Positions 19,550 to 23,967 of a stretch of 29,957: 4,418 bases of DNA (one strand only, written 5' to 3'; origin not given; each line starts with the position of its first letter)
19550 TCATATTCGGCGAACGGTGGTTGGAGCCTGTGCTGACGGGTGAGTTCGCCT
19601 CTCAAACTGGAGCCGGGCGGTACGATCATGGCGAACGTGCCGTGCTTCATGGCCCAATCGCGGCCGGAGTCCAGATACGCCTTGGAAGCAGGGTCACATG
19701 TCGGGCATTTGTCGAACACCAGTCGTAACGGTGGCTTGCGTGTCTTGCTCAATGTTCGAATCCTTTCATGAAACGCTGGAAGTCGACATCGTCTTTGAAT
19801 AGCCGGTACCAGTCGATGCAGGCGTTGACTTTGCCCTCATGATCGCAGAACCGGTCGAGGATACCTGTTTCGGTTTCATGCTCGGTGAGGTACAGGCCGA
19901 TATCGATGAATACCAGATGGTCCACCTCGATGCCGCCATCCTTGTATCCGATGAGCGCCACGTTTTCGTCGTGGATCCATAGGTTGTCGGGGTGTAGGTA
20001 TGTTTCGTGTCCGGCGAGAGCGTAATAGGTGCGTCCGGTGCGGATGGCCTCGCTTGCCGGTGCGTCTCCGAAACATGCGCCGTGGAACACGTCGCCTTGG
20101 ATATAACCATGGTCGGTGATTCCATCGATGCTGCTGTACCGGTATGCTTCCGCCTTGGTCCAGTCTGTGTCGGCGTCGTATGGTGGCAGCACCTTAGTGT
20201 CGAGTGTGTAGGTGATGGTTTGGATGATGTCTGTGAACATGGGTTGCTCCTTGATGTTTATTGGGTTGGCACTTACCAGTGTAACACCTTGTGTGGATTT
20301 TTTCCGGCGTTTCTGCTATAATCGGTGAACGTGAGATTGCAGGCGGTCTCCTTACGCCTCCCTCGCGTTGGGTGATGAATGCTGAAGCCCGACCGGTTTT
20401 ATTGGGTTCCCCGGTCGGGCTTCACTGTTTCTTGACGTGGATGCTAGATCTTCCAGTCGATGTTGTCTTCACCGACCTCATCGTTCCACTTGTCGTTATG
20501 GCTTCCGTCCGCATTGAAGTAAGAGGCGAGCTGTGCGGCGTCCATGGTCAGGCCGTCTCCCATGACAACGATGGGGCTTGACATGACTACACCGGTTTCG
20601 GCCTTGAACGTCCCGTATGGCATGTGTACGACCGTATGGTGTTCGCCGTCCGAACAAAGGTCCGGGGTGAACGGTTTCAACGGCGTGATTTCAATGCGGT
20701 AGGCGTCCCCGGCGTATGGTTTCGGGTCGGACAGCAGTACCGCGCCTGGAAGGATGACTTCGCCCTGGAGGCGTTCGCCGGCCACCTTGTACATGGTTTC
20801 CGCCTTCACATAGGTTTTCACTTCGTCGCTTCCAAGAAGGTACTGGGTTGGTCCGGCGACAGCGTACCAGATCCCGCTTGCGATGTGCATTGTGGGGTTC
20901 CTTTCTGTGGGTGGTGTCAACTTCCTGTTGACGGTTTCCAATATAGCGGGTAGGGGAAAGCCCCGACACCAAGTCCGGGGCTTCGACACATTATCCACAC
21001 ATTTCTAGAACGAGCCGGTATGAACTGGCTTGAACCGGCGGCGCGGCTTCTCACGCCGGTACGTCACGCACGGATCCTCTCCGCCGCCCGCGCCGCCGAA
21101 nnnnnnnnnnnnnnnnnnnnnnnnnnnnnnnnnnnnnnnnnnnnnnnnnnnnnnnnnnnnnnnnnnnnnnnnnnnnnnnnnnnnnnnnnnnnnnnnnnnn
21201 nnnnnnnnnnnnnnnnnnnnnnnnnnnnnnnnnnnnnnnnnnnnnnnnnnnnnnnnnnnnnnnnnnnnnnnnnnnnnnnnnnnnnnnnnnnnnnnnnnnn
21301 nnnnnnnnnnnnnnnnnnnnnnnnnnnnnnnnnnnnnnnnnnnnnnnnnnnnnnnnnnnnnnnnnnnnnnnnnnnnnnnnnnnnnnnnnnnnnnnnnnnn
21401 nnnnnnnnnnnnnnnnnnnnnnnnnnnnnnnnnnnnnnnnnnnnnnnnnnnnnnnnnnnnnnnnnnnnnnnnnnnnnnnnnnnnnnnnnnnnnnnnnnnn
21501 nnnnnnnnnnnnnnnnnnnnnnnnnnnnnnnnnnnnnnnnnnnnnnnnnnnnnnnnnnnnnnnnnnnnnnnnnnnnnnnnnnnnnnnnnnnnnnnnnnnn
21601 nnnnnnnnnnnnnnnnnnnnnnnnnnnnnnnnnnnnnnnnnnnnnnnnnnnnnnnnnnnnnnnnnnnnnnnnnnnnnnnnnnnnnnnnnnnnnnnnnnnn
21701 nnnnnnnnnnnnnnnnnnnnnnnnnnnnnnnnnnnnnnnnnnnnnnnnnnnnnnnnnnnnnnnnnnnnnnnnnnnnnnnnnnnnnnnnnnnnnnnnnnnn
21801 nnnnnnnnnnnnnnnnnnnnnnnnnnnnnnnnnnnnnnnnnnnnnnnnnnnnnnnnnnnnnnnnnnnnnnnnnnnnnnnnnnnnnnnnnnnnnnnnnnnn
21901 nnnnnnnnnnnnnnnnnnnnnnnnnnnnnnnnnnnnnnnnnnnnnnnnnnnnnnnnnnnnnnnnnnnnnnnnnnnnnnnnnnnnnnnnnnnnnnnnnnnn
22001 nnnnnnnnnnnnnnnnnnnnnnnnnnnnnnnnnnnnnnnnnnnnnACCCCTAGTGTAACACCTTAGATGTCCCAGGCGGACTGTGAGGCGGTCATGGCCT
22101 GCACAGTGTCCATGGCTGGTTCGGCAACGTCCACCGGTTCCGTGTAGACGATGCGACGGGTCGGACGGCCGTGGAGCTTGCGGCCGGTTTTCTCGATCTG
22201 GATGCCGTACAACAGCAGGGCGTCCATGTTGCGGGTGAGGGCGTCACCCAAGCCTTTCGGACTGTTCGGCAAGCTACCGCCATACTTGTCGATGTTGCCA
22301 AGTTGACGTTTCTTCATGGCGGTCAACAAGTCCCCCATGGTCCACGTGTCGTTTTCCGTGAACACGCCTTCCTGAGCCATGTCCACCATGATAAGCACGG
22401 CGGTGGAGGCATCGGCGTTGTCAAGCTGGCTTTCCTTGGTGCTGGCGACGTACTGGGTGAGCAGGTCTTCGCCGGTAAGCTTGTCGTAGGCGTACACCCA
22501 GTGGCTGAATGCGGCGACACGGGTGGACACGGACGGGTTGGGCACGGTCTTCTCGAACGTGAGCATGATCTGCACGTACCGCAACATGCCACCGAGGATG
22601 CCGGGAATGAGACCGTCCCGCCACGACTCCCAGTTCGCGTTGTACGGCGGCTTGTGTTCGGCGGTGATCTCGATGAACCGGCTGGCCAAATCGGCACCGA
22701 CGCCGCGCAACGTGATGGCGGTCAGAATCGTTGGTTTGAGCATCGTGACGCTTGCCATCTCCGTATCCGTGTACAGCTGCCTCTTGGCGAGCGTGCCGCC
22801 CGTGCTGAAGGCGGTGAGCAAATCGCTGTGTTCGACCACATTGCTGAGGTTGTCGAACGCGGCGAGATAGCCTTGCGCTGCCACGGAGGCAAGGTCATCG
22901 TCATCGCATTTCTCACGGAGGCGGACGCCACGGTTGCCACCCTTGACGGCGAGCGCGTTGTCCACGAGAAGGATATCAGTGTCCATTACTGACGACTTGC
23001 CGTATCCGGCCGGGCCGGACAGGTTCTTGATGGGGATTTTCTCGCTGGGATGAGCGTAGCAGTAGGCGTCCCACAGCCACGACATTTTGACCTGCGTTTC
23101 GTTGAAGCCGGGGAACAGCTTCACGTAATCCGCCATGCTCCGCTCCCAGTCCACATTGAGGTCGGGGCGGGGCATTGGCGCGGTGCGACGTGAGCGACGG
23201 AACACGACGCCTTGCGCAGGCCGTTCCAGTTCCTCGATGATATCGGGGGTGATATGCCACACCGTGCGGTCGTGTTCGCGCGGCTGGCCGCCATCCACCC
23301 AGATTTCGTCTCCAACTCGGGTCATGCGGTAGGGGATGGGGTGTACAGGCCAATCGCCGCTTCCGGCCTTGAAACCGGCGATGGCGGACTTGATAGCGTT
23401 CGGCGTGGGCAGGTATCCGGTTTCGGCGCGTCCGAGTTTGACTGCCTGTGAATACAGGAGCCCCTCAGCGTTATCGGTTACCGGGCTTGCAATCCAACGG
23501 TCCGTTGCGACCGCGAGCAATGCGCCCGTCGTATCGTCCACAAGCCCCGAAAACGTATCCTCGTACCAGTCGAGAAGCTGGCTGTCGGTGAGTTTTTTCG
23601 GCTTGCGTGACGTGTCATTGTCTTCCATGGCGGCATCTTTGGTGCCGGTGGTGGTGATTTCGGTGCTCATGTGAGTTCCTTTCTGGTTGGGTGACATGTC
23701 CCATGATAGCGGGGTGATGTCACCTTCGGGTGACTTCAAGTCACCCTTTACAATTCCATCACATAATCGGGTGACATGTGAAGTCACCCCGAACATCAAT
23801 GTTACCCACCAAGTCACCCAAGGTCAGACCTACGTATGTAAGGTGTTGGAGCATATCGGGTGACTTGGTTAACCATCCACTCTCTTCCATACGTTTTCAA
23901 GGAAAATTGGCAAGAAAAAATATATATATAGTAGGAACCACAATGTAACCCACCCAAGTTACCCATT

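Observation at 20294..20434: Orphan plus-strand promoter-to-terminator unit inside the minus-strand block: candidate anti-SD small RNA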

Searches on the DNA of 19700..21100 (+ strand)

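Call 3: search_dna_similar(query=window:19700-21100:+, collection=phages, mode=near, max_rows=40)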
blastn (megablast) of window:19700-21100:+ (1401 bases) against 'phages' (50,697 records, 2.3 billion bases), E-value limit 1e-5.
No match.

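Call 6: search_dna_similar(query=window:19700-21100:+, collection=phages, mode=distant, max_rows=30)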
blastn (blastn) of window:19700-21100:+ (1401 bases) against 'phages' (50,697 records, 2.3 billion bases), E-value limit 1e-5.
No match.

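Call 28: search_rna_families(source=window, start=20200, end=20500, threshold=evalue, max_evalue=10, show_alignments=3)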
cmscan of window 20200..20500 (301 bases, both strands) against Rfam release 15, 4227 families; matches with E-value up to 10: 6.
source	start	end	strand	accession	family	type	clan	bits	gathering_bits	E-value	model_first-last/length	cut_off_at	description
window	20390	20430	-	RF00173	Hairpin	Gene; ribozyme;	-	25.1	65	0.0074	1-52/52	no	Hairpin ribozyme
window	20356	20438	+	RF00236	ctRNA_pGA1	Gene; antisense;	-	20.9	45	0.051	1-79/79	no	ctRNA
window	20341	20421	+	RF01723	Rhizobiales-2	Gene; sRNA;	-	20.5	40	2.4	1-103/103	no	Rhizobiales-2 RNA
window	20368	20426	+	RF00262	sar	Gene; antisense;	-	14.2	43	4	1-68/68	no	sar RNA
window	20383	20424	+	RF00687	mir-136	Gene; miRNA;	-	13.5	64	9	1-82/82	no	mir-136 microRNA precursor family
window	20244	20284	+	RF01719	Pseudomon-1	Gene; sRNA;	-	12.6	50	5.4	1-116/116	no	Pseudomon-1/ErsA RNA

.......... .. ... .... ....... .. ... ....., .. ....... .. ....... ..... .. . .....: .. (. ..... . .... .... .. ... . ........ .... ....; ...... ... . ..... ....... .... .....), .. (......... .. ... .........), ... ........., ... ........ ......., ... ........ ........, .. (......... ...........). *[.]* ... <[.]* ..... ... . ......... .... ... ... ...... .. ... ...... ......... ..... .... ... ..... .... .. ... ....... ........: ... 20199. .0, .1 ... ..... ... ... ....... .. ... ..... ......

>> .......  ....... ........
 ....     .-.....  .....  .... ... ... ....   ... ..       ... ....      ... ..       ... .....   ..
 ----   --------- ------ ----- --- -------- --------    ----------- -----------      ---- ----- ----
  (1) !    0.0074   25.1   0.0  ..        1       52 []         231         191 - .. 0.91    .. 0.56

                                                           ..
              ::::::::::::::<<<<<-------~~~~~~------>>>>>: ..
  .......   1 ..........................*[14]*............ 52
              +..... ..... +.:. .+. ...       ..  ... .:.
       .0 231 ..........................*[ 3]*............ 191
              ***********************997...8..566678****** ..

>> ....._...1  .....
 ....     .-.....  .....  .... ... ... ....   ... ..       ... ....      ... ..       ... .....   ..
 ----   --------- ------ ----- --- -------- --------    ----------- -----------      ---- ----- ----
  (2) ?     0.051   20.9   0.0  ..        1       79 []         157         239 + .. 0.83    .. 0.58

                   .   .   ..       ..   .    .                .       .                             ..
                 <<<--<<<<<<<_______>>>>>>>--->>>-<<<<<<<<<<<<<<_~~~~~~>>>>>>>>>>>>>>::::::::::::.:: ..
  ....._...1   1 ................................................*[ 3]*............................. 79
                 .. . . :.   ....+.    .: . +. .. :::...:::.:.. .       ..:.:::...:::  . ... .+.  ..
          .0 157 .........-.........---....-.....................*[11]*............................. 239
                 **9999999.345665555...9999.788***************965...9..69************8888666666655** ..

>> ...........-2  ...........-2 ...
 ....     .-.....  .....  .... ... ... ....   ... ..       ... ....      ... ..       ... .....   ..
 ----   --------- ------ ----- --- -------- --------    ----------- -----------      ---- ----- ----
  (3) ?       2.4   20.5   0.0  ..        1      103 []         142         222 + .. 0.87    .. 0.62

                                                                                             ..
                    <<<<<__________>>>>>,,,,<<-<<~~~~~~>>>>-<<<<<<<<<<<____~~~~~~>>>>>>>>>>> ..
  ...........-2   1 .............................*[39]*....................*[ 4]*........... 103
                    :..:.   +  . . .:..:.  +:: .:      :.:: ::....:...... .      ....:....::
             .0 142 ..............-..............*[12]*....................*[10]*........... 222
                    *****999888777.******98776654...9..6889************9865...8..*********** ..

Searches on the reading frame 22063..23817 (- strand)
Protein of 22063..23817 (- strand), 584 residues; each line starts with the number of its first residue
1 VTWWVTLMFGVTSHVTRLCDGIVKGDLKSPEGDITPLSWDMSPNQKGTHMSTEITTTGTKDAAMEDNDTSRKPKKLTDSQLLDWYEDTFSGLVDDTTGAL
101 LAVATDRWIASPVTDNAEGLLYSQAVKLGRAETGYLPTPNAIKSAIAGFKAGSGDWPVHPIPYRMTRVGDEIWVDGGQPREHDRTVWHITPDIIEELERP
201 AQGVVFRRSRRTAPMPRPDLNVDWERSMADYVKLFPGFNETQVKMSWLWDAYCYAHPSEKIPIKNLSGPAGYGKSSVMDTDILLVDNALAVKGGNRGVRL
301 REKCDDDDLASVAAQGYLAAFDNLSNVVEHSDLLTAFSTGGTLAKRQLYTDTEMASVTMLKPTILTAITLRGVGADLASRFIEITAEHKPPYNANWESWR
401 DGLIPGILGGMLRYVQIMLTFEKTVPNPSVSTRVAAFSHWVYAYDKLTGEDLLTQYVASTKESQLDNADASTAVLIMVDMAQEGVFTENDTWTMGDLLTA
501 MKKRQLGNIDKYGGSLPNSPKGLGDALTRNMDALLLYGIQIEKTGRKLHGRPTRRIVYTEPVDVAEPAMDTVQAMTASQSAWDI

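Call 7: search_protein_families(library=pfam, proteins=[window:22063-23817:-], max_evalue=0.01)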
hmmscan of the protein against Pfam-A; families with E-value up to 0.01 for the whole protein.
window:22063-23817:- (584 aa): 0 families

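Call 44: search_protein_families(library=phrogs, proteins=[window:22063-23670:-], max_evalue=0.001)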
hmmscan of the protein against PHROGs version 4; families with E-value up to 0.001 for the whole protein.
window:22063-23670:- (535 aa): 0 families

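Call 84: search_solved_structures(query=window:22063-23670:-, max_evalue=1)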
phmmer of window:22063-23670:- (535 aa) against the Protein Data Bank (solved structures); distinct sequences matched with E-value up to 1: 1.
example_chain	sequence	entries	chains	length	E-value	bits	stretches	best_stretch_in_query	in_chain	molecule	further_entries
6q1q_A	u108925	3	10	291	0.59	11.9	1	52-89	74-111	Probable amino acid aminotransferase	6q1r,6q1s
